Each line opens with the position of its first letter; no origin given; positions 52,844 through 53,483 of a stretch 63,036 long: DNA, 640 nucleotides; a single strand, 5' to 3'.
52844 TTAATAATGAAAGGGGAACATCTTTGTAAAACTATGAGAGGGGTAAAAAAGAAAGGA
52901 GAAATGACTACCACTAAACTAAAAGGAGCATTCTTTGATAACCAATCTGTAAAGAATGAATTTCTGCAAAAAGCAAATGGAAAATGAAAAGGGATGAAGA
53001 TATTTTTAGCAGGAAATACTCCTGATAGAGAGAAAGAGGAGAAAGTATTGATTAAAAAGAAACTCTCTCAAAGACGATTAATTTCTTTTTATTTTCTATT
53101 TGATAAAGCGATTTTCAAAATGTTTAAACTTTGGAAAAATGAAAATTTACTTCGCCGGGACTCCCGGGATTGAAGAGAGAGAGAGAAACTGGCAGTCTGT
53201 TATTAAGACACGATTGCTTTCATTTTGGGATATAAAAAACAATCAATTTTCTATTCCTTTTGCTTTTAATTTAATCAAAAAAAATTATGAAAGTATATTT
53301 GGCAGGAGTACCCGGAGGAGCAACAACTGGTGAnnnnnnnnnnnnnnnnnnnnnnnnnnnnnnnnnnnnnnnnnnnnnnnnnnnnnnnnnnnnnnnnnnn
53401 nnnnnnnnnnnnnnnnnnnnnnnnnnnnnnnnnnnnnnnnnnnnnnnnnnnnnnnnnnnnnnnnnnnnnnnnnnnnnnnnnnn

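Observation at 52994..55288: Five paralogous mini-ORFs flanking dpdA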

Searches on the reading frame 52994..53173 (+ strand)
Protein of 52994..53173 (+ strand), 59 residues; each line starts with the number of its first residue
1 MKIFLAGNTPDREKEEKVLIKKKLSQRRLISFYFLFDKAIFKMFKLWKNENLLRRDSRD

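Call 4: search_protein_families(library=pfam, proteins=[window:52994-53173:+], max_evalue=1)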
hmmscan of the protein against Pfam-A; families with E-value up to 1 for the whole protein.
window:52994-53173:+ (59 aa): 0 families

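Call 5: search_protein_families(library=phrogs, proteins=[window:52994-53173:+], max_evalue=1)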
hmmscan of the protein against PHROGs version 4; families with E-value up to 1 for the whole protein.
window:52994-53173:+ (59 aa): 2 families
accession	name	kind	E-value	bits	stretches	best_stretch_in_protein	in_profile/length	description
phrog_3823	-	unknown function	0.063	14.1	1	13-54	26-66/74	-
phrog_35036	-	unknown function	0.094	13.7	1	1-38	1-36/63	-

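Call 21: find_homologous_proteins(query=A2, max_evalue=0.01)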
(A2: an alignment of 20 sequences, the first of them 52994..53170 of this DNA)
Query A2 (20 sequences) (59 aa, profile of the alignment): 214 proteins with E <= 0.01 among 670 candidates; the best 120 are listed.
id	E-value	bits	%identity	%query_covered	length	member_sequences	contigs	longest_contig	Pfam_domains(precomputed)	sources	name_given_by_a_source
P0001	2.7e-15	74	30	68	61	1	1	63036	-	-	-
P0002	3.7e-14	70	40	59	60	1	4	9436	-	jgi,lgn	jgi:hypothetical protein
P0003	6.4e-14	70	44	27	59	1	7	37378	-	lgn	-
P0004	8.1e-14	69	30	39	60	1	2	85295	-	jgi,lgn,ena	jgi:hypothetical protein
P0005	1.2e-13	69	37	59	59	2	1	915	-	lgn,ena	-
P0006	1.3e-13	69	31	59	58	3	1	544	-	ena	-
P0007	3.7e-13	67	40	68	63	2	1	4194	-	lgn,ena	-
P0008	8.4e-13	66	37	59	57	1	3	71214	-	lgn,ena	-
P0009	1.2e-12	66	37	59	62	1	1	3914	-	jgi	-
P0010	1.5e-12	65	37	59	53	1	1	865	-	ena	-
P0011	2.2e-12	65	43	56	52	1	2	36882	-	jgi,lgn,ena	-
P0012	3.6e-12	64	34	59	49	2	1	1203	-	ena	-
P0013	4.3e-12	64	34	59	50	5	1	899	-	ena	-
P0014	4.7e-12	64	39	58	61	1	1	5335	-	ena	-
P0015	6.4e-12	63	46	61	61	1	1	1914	-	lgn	-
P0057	8.9e-10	56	69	83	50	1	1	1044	-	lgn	-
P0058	9.8e-10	56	46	59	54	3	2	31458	-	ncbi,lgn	-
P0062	1.4e-9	56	40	68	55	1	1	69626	-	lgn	-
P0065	1.9e-9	55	37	59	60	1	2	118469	-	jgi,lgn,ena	jgi:hypothetical protein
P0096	1.2e-8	53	32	93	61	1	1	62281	-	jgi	jgi:hypothetical protein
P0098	1.3e-8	53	38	58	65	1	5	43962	-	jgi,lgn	jgi:hypothetical protein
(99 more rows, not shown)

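Call 25: find_encoding_contigs(protein=P0065, flank=6000, max_places=3)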
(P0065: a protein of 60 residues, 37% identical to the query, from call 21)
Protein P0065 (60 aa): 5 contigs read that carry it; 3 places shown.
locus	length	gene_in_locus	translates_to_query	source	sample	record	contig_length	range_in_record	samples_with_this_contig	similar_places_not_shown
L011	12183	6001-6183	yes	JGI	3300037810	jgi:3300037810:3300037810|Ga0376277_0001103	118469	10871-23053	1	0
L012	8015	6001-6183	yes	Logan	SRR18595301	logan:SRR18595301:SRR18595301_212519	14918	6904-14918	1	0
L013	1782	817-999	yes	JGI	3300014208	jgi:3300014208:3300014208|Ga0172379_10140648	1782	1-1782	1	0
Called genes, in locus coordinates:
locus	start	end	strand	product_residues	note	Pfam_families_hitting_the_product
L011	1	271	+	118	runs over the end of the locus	PF01242:PTPS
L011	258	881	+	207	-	PF04055:Radical_SAM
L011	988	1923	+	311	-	-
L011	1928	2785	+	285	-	PF03291:mRNA_G-N7_MeTrfase, PF13489:Methyltransf_23, PF13847:Methyltransf_31, PF08241:Methyltransf_11, PF08242:Methyltransf_12, PF13649:Methyltransf_25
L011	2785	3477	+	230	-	PF01555:N6_N4_Mtase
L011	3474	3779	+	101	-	-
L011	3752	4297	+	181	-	PF01227:GTP_cyclohydroI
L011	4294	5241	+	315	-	-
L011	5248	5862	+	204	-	-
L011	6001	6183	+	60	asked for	-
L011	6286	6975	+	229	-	PF01555:N6_N4_Mtase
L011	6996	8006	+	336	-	-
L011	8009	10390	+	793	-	PF03167:UDG, PF03161:LAGLIDADG_2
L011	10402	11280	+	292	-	-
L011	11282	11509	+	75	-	-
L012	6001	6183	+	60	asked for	-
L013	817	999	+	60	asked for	-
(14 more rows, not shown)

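Call 26: find_encoding_contigs(protein=P0062, flank=6000, max_places=2)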
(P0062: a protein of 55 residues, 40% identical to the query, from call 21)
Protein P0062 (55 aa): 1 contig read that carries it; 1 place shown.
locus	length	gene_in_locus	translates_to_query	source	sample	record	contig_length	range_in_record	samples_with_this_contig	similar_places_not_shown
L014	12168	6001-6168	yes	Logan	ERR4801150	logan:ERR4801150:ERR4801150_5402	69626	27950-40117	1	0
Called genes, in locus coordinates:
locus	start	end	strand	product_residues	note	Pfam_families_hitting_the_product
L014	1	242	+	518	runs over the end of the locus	PF03796:DnaB_C (weak)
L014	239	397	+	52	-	-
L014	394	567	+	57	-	-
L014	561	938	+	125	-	PF01242:PTPS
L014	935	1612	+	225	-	PF13353:Fer4_12, PF04055:Radical_SAM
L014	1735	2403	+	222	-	-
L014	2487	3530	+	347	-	PF00795:CN_hydrolase (weak)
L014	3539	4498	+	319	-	PF00156:Pribosyltran (faint), PF01227:GTP_cyclohydroI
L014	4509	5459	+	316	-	-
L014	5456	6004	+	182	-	-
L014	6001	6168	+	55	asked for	-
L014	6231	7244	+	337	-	-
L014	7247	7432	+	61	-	-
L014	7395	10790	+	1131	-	PF02811:PHP, PF07733:DNA_pol3_alpha, PF17657:DNA_pol3_finger, PF03167:UDG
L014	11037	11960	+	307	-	PF03215:Rad17 (weak), PF05496:RuvB_N, PF13191:AAA_16 (faint), PF07728:AAA_5 (faint), PF13173:AAA_14, PF13401:AAA_22 (faint), PF00004:AAA, PF13177:DNA_pol3_delta2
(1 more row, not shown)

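Call 27: find_encoding_contigs(protein=P0058, flank=6000, max_places=2)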
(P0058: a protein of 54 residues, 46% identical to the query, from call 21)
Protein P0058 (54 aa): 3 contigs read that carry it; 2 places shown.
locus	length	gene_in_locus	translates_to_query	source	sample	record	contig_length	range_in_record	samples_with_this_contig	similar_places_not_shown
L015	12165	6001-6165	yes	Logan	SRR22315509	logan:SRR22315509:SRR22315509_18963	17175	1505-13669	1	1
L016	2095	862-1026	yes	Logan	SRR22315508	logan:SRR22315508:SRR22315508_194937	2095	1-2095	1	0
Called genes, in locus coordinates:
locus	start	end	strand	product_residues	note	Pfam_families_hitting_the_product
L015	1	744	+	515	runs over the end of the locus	-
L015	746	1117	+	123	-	PF01242:PTPS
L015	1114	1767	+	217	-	PF13353:Fer4_12, PF04055:Radical_SAM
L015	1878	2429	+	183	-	-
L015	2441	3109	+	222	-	PF06508:QueC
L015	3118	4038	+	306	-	PF01227:GTP_cyclohydroI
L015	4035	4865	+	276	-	-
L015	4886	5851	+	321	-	-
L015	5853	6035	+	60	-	-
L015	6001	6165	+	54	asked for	-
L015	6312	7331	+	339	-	PF02767:DNA_pol3_beta_2 (weak)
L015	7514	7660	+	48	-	-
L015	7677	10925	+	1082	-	PF02811:PHP, PF07733:DNA_pol3_alpha, PF17657:DNA_pol3_finger, PF03167:UDG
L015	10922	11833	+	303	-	PF05496:RuvB_N, PF04851:ResIII (faint), PF13177:DNA_pol3_delta2, PF13173:AAA_14, PF13401:AAA_22 (faint), PF00004:AAA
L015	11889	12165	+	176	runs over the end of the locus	PF18894:PhageMetallopep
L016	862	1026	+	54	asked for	-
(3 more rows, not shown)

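Call 62: predict_structure(alignment_id=A4)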
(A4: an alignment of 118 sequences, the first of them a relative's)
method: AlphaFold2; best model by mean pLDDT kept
length: 61 residues; sequences in the alignment: 118
mean_pLDDT: 72.2   pTM: 0.51
mean pLDDT of the five models: 72.2, 71.6, 70.1, 69.1, 64.6
residues with pLDDT >= 90: 0; 70-90: 42; 50-70: 17; < 50: 2
segments of 3 or more residues with pLDDT < 50: none
pLDDT, mean of each block of 10 residues (from residue 1): 71 75 79 73 78 59 41
secondary structure, 60 per line:
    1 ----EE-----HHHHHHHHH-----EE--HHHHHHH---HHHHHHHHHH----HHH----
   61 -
elements in order: H12-20 H30-36 H40-49

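Call 63: search_protein_representatives(alignment_id=A4)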
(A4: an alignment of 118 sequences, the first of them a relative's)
Query: 118 sequences, 58 profile positions. Proteins with E-value up to 0.001 (for the whole library): 469; up to 1e-10: 130; up to 1e-30: 0. The best 150 are listed.
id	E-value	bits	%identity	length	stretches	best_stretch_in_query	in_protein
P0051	8.9e-19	83.3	-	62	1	1-56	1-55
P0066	3.8e-18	81.3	-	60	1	1-56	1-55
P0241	5.2e-18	80.9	-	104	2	1-57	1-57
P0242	2.3e-17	78.8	-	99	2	2-52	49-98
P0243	3.6e-17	78.2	-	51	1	1-51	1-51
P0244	9.4e-17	76.9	-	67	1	1-55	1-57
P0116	1.2e-16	76.6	-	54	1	1-52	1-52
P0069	1.2e-16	76.5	-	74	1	1-53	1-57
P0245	1.3e-16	76.4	-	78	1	1-57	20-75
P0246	2.2e-16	75.7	-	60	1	1-57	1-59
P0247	2.2e-16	75.6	-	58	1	1-54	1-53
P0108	2.8e-16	75.3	-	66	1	1-57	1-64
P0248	3.5e-16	75.0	-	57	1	1-54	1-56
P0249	5.9e-16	74.3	-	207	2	2-56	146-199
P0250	6.5e-16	74.2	-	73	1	1-57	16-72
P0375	3.0e-10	56.0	-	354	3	1-37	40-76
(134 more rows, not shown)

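Call 67: find_encoding_contigs(protein=P0096, flank=5000, max_places=1)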
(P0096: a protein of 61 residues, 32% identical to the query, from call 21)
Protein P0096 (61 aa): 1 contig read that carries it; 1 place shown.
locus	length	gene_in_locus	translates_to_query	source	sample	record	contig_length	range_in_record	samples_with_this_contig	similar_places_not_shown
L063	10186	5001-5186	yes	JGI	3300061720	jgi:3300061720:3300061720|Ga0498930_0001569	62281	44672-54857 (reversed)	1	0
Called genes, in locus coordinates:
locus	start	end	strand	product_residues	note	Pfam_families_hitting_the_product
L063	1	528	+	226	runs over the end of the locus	PF13353:Fer4_12, PF04055:Radical_SAM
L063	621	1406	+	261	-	-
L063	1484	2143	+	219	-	PF06508:QueC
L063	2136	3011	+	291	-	PF01227:GTP_cyclohydroI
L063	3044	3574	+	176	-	PF02592:Vut_1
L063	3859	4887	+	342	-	-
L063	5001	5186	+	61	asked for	-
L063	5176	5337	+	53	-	-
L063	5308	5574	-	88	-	-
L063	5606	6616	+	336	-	-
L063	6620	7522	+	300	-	-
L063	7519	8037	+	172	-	-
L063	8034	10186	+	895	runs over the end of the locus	PF02811:PHP, PF07733:DNA_pol3_alpha, PF17657:DNA_pol3_finger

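Call 68: find_encoding_contigs(protein=P0098, flank=5000, max_places=1)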
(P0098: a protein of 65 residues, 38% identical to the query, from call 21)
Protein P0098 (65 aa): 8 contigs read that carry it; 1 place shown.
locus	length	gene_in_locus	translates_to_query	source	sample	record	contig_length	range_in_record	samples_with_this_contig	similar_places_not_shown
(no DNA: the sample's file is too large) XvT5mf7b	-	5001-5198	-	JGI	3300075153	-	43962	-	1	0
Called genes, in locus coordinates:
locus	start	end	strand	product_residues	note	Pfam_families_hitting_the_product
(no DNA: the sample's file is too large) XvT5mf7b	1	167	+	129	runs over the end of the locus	PF01242:PTPS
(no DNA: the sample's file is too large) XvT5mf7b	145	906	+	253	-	PF13353:Fer4_12 (weak), PF04055:Radical_SAM (weak)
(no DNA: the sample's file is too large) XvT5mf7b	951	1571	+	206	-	-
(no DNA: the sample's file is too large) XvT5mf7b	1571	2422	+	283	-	PF03291:mRNA_G-N7_MeTrfase, PF01209:Ubie_methyltran (weak), PF13489:Methyltransf_23, PF08241:Methyltransf_11, PF08242:Methyltransf_12, PF13649:Methyltransf_25, PF13847:Methyltransf_31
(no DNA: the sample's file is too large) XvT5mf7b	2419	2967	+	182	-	PF01227:GTP_cyclohydroI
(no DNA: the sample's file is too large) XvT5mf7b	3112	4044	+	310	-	-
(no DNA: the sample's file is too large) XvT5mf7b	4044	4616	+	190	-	-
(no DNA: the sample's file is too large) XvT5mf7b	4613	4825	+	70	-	-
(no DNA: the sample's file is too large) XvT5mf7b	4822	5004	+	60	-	-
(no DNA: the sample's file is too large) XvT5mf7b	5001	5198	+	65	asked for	-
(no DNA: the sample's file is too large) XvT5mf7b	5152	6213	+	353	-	-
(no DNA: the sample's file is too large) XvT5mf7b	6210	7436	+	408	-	PF03167:UDG, PF01612:DNA_pol_A_exo1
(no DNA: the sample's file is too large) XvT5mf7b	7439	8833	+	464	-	PF00476:DNA_pol_A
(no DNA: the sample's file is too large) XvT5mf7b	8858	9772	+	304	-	PF05496:RuvB_N (weak), PF13191:AAA_16 (faint), PF07728:AAA_5 (weak), PF13173:AAA_14 (weak), PF00004:AAA, PF13238:AAA_18 (weak), PF13177:DNA_pol3_delta2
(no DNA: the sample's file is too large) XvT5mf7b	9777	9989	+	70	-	-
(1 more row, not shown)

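Call 69: find_encoding_contigs(protein=P0375, flank=4000, max_places=2)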
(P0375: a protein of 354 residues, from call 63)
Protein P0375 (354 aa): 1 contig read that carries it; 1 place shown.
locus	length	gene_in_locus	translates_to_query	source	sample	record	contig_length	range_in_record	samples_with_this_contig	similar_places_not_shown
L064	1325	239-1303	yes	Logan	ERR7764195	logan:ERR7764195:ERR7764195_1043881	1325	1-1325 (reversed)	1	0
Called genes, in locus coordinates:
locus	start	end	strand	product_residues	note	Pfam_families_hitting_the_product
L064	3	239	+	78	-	?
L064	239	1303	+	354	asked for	-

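Call 85: fold_search(model_id=the predicted structure, library=pdb)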
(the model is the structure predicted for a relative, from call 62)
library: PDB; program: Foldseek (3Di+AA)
matches with E <= 10: 4; with E <= 0.001: 0
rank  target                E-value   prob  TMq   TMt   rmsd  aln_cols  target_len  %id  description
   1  8pi9_A                3.7e+00  0.08  0.34  0.16   5.1        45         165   16  DNA binding domain of HNF-1A bound to P2-HNF4A promoter DNA variant (P2 -181G>A) (released 2024-06-19)
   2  7bde                  6.6e+00  0.02  0.20  0.13   8.1        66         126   17  HUMAN BCL6 BTB-DOMAIN IN COMPLEX WITH GSK137 (released 2021-07-28)
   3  8jkz_A                7.0e+00  0.04  0.31  0.05   7.8        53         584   11  Cryo-EM structure of the prokaryotic SPARSA system complex (released 2024-01-24)
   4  4ghj_A                8.6e+00  0.02  0.26  0.24   9.0        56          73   16  1.75 Angstrom Crystal Structure of Transcriptional Regulator ftom Vibrio vulnificus. (released 2012-08-15)

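Call 90: search_protein_families(library=pfam, alignment_id=A4, max_evalue=1)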
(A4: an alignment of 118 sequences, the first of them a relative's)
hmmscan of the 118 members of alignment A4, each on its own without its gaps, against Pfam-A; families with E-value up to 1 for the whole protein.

A. member 1, P0001 (61 aa): 0 families

B. families by the number of members that match (of 118 scanned): 31 families (the first 25 are shown)
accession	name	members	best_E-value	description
PF13222.11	DUF4030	6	0.014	Protein of unknown function (DUF4030)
PF24064.2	HTH_NPRL3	6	0.04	GATOR1 complex protein NPRL3, C-terminal HTH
PF13176.12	TPR_7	2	0.0064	Tetratricopeptide repeat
PF21314.2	TM_ErbB1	2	0.011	Epidermal growth factor receptor transmembrane-juxtamembrane segment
PF00837.23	T4_deiodinase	2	0.1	Iodothyronine deiodinase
PF05021.20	NPL4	2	0.11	NPL4 family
PF20498.3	DUF6728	2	0.13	Family of unknown function (DUF6728)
PF22327.2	Nudt16-like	1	0.0055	U8 snoRNA-decapping enzyme-like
PF09209.16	CecR_C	1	0.011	HTH-type transcriptional dual regulator CecR, C-terminal domain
PF22560.2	GMT-wHTH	1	0.026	GMT-like wHTH domain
PF17267.7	DUF5333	1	0.036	Family of unknown function (DUF5333)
PF15249.11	GLTSCR1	1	0.045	Conserved region of unknown function on GLTSCR protein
PF12952.12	DUF3841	1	0.047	Domain of unknown function (DUF3841)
PF07579.16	DUF1548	1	0.055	Domain of Unknown Function (DUF1548)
PF17598.7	DUF5494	1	0.058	Family of unknown function (DUF5494)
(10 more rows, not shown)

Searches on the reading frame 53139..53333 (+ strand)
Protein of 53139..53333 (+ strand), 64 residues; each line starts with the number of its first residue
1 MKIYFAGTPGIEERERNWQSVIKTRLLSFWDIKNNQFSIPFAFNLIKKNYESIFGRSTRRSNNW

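Call 4: search_protein_families(library=pfam, proteins=[window:53139-53333:+], max_evalue=1)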
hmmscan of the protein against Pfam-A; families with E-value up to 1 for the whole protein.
window:53139-53333:+ (64 aa): 0 families

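Call 5: search_protein_families(library=phrogs, proteins=[window:53139-53333:+], max_evalue=1)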
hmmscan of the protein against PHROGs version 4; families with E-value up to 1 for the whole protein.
window:53139-53333:+ (64 aa): 0 families
